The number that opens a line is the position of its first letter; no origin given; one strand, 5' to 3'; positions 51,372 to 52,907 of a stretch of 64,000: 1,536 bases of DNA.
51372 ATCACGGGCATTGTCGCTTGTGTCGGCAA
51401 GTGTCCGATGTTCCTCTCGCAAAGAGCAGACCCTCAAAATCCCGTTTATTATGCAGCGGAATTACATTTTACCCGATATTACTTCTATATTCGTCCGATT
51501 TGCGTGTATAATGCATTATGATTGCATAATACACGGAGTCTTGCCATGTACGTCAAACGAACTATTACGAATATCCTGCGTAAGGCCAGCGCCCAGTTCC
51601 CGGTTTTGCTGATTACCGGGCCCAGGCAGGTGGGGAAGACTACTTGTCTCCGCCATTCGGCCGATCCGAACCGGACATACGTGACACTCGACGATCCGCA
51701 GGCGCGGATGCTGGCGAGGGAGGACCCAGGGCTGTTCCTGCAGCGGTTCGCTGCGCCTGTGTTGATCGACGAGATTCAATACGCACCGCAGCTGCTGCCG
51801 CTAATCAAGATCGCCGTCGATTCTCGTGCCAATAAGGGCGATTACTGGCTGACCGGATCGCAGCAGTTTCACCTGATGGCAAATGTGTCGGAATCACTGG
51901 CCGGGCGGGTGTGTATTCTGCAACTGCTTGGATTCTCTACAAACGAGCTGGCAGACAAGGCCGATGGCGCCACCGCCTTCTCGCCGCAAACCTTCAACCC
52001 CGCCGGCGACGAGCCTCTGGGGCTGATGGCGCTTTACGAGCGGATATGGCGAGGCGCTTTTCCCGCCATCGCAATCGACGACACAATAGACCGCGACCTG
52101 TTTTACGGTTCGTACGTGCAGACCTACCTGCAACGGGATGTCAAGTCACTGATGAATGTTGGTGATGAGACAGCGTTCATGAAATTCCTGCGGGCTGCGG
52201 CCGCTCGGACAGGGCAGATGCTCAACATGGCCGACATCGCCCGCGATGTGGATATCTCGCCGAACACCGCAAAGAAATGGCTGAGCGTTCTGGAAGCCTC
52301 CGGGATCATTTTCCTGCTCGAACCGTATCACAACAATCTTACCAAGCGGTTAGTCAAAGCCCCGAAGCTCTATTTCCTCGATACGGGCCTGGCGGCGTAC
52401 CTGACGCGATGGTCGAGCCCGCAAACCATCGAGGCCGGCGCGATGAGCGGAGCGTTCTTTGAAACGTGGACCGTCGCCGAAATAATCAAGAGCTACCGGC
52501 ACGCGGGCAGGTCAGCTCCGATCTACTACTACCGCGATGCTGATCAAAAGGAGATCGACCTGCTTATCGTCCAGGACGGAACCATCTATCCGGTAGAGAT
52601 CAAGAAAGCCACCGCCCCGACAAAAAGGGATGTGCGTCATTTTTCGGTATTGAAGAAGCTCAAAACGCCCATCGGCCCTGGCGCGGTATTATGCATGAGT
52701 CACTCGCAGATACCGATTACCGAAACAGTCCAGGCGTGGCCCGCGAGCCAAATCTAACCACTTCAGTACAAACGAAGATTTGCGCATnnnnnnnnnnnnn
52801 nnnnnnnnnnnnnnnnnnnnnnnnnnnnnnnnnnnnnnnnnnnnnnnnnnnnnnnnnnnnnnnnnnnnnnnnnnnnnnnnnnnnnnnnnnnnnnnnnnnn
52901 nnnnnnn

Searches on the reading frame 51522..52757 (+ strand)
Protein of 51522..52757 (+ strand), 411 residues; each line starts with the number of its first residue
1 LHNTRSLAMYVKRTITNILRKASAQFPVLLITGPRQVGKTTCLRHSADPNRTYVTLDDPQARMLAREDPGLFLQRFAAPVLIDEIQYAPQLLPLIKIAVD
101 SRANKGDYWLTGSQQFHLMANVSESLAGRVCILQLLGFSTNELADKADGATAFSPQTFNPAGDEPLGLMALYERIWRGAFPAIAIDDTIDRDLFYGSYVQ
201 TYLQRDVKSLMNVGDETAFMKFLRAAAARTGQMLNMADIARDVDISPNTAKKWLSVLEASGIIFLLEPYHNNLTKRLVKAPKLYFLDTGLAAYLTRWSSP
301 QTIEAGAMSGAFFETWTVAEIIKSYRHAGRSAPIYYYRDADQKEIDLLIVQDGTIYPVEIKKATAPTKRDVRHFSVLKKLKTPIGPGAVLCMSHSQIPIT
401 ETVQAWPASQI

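Call 33: search_protein_families(library=pfam, proteins=[window:51522-52757:+], max_evalue=0.001)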
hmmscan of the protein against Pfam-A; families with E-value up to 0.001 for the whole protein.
window:51522-52757:+ (411 aa): 2 families
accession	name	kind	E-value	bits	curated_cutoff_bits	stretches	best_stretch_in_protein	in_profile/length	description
PF13635.12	DUF4143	-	2.9e-47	160.8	28.1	1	204-362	1-159/160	Domain of unknown function (DUF4143)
PF13173.12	AAA_14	-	1.8e-26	93.1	27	1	26-143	2-128/129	AAA domain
